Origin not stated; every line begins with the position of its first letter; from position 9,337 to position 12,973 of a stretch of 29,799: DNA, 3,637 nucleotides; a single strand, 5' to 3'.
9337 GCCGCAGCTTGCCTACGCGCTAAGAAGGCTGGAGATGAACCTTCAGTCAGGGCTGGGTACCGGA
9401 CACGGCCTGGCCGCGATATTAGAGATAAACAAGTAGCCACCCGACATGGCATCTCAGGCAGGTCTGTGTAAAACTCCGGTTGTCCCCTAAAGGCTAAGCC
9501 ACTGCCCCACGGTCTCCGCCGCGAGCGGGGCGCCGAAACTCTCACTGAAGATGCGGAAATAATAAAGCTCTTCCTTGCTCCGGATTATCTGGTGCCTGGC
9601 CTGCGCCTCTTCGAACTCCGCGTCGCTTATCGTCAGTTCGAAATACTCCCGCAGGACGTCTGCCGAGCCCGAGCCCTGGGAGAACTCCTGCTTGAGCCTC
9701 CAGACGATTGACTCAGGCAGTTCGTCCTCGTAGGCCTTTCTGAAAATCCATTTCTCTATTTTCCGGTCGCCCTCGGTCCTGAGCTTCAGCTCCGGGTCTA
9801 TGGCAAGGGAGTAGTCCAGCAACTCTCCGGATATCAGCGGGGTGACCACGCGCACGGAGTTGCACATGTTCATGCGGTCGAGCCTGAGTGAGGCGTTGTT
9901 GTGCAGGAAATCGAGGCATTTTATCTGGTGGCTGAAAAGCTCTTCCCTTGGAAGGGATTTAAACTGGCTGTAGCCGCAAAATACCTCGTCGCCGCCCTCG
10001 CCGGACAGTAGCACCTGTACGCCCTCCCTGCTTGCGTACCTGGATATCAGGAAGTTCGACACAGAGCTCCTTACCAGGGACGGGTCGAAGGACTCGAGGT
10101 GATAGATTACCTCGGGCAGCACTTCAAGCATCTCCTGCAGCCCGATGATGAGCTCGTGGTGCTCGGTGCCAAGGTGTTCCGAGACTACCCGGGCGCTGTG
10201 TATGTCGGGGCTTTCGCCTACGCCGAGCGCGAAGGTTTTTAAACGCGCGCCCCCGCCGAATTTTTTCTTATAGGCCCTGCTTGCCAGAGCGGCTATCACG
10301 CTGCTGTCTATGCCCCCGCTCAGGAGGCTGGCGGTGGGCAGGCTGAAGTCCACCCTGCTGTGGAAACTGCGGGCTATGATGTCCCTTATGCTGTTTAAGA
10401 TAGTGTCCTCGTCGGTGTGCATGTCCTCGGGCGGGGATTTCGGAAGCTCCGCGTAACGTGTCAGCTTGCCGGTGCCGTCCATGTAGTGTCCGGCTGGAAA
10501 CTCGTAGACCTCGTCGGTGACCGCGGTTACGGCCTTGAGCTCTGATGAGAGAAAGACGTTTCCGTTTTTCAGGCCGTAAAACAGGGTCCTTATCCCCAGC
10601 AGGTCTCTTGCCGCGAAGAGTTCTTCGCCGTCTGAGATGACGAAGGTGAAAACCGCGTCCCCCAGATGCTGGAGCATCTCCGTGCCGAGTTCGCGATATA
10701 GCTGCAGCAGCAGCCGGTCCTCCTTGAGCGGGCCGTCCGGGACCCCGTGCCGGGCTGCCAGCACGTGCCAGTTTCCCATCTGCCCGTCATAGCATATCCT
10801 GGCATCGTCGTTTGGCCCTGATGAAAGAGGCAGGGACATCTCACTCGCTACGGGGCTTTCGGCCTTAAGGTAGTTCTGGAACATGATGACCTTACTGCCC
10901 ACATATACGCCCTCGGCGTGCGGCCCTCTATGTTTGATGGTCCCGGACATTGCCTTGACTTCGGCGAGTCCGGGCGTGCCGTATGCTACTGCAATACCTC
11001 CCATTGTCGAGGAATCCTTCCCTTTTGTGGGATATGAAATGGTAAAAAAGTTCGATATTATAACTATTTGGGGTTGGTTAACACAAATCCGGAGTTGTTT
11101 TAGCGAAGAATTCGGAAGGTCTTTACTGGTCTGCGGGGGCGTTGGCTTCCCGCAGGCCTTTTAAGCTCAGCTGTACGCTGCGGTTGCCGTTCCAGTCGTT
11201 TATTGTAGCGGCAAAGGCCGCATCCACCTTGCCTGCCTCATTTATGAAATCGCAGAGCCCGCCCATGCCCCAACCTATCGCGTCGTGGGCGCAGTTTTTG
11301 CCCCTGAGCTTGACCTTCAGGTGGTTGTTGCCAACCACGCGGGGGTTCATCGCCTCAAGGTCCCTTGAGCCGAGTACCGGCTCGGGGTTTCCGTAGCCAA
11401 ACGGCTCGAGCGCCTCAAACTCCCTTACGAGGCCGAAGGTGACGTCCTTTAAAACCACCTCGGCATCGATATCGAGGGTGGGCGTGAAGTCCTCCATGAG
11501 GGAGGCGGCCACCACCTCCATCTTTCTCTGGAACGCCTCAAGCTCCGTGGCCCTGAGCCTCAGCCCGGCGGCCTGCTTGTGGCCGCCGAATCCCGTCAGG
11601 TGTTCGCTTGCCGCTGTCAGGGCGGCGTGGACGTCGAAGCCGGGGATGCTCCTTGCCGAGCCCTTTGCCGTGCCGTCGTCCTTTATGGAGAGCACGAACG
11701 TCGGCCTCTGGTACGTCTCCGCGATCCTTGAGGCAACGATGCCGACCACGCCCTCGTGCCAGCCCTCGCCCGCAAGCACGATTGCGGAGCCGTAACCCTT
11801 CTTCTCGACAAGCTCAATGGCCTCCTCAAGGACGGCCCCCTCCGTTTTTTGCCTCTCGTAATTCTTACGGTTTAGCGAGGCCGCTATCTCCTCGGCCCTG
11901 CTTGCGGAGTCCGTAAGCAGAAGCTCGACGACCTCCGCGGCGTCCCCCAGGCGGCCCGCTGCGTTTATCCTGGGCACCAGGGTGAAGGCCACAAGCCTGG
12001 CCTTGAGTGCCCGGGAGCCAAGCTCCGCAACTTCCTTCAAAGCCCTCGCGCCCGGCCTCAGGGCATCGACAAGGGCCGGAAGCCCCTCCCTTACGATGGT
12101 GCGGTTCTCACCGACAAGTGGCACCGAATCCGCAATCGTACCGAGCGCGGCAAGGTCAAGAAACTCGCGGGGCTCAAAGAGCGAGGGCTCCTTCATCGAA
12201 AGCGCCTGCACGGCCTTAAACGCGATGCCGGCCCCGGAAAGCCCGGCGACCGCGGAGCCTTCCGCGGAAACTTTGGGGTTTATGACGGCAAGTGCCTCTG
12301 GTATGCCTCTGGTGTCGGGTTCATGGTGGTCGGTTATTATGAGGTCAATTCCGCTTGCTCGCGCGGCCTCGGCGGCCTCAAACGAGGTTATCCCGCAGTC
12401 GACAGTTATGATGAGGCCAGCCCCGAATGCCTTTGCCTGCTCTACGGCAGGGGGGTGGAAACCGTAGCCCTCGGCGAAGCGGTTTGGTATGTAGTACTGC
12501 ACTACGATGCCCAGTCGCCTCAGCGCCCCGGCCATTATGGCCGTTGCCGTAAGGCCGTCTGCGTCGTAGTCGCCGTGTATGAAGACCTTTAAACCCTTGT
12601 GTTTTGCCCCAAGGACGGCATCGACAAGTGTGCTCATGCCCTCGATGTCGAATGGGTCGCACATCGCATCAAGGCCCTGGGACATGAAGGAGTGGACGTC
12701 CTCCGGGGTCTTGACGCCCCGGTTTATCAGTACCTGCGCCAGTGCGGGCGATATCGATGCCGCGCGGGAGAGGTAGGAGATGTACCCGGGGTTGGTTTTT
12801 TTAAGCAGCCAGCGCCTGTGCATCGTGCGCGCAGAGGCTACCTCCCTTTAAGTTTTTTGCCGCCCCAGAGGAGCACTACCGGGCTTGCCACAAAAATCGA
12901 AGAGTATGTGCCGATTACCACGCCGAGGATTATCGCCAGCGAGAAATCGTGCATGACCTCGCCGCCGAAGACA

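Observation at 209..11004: Candidate undescribed methyl-amine island: importer, two MttBs, corrinoid chain, orphan SAM methyltransferase and glutaminase-dead amide ligase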

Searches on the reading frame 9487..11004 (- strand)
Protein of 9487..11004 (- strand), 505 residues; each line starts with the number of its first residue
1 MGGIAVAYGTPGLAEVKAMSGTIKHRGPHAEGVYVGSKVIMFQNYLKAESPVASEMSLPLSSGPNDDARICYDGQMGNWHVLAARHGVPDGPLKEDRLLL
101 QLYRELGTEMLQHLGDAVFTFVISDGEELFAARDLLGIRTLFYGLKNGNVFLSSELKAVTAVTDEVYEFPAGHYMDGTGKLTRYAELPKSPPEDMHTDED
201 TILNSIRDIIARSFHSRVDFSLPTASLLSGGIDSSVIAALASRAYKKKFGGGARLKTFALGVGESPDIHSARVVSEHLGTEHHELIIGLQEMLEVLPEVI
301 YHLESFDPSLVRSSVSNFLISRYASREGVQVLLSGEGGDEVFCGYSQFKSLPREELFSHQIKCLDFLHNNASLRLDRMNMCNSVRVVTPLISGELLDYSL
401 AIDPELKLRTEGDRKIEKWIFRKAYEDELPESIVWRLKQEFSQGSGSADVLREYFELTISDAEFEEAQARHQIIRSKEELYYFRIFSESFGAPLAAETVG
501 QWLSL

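Call 3: search_protein_families(library=pfam, proteins=[window:9487-11004:-])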
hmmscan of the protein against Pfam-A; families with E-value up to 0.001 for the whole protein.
window:9487-11004:- (505 aa): 3 families
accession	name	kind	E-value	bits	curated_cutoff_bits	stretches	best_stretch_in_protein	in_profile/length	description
PF00733.27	Asn_synthase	-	2.5e-62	212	21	2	206-354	2-144/354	Asparagine synthase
PF13537.11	GATase_7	-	2.8e-09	37.5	25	1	67-160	23-122/123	Glutamine amidotransferase domain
PF13522.11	GATase_6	-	4.2e-06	27.2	27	1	30-155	3-130/130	Glutamine amidotransferase domain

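Call 4: search_protein_families(library=ncbifam, proteins=[window:9487-11004:-])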
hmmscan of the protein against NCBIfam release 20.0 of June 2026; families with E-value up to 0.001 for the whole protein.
window:9487-11004:- (505 aa): 7 families
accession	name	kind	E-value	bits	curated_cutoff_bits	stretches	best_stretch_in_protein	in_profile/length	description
NF006949.0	PRK09431.1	equivalog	2.4e-116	389.5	499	1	14-500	19-516/554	asparagine synthase B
TIGR01536.1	asn_synth_AEB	equivalog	3e-75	254.2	267.1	2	14-358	18-384/517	asparagine synthase (glutamine-hydrolyzing)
TIGR03108.1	eps_aminotran_1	hypoth_equivalog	1.4e-35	123.1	816.9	3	195-357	232-386/628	XrtA/PEP-CTERM system amidotransferase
TIGR03104.1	trio_amidotrans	equivalog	4.7e-35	120.9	570.1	2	176-351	214-386/589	N-acetylglutaminylglutamine amidotransferase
NF033535.1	lass_lactam_cya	exception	7.8e-28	97.4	525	2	15-163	19-169/668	lasso peptide isopeptide bond-forming cyclase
NF033561.1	macrolact_Ik_Al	subfamily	1.1e-09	37.5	300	1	163-343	155-332/561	albusnodin/ikarugamycin family macrolactam cyclase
TIGR00364.1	TIGR00364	equivalog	0.00028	20.5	150.3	1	226-287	3-59/201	7-cyano-7-deazaguanine synthase QueC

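Call 52: search_solved_structures(query=window:9487-11004:-, show_alignments=1)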
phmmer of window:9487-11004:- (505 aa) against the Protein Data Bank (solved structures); distinct sequences matched with E-value up to 0.001: 7.
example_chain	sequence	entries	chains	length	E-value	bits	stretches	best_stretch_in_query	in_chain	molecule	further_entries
1ct9_A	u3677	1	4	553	1.3e-67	231.9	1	19-499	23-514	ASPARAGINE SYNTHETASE B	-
6gq3_A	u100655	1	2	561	3.1e-49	171.4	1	3-490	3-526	Asparagine synthetase [glutamine-hydrolyzing]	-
8sue_A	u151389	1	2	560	4.9e-49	170.7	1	7-490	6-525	Asparagine synthetase [glutamine-hydrolyzing]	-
9b6c_A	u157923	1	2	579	7.3e-48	166.8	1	7-490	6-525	Asparagine synthetase [glutamine-hydrolyzing]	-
1jgt_A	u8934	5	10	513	6.1e-21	78.1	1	155-476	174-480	BETA-LACTAM SYNTHETASE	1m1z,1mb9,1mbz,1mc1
7ylz_A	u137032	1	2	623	1.5e-12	50.4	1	194-348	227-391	hydroxyamidotransferase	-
1q15_A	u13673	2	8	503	5.7e-12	48.5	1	227-449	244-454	CarA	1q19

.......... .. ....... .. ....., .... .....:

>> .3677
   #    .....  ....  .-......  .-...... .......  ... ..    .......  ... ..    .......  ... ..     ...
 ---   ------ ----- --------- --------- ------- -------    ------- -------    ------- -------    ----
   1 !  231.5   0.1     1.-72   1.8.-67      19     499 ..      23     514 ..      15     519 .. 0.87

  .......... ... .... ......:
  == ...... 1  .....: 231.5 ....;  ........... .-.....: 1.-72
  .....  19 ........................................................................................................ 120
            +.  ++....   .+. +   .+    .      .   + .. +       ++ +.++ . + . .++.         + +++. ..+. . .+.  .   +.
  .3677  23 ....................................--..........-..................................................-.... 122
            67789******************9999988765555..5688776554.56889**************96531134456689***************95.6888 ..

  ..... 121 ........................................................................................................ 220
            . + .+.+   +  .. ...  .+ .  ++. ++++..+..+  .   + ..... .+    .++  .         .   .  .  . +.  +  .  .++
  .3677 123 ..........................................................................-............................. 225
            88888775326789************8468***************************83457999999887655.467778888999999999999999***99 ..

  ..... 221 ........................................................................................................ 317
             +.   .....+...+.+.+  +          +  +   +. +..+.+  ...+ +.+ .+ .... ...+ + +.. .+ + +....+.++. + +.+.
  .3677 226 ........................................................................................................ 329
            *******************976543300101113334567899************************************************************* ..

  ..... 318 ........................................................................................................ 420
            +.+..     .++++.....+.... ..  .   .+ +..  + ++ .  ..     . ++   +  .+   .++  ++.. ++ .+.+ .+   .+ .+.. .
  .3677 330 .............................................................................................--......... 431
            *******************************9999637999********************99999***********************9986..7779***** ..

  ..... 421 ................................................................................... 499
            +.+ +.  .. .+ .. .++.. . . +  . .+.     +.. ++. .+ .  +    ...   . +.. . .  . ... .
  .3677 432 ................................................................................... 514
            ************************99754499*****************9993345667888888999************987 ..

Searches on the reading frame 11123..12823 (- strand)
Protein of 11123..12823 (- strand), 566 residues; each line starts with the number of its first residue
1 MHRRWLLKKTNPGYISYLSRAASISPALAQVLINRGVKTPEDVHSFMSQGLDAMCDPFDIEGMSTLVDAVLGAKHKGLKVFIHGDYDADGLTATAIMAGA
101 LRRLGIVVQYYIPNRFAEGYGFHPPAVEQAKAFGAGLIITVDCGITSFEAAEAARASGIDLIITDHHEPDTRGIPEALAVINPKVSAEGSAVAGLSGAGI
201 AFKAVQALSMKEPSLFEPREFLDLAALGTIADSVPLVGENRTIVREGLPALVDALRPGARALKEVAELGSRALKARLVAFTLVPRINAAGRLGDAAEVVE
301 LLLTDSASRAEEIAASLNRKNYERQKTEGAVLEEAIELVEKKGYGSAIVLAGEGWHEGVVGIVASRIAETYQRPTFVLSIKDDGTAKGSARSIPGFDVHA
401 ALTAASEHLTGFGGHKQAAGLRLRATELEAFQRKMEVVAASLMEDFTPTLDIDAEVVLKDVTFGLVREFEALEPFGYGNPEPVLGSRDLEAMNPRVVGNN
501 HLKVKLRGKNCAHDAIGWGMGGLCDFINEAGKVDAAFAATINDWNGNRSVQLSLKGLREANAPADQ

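Call 3: search_protein_families(library=pfam, proteins=[window:11123-12823:-])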
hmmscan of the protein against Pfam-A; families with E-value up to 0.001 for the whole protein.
window:11123-12823:- (566 aa): 3 families
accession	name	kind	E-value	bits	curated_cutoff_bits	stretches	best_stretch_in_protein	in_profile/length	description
PF17768.7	RecJ_OB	-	4.5e-28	97.9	27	1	452-555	1-106/107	RecJ OB domain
PF01368.27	DHH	-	1.2e-25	90.6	28.1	1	79-229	1-125/125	DHH family, N-terminal domain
PF02272.25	DHHA1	-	5.3e-18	65.8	25.9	1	347-436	4-97/102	DHHA1 domain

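Call 4: search_protein_families(library=ncbifam, proteins=[window:11123-12823:-])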
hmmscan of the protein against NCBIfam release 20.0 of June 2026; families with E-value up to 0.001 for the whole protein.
window:11123-12823:- (566 aa): 5 families
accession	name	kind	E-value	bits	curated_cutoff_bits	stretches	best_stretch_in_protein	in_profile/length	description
TIGR00644.1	recJ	equivalog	9.5e-160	532.4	396.9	1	25-555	2-544/546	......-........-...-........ exonuclease RecJ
NF008290.0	PRK11070.1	equivalog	1e-98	331.3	900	1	21-556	19-573/577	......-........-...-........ exonuclease RecJ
NF053576.1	RecJ_archaeal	equivalog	6.1e-27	94.6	360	2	79-248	13-169/452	RecJ family nuclease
NF053575.1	GAN_nuclease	exception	5.6e-14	51.6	850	2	82-213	29-153/467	GINS-associated RecJ family nuclease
NF040701.1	RecJ_Meth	equivalog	7.2e-13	48.1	550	1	75-244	5-163/449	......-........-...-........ exonuclease RecJ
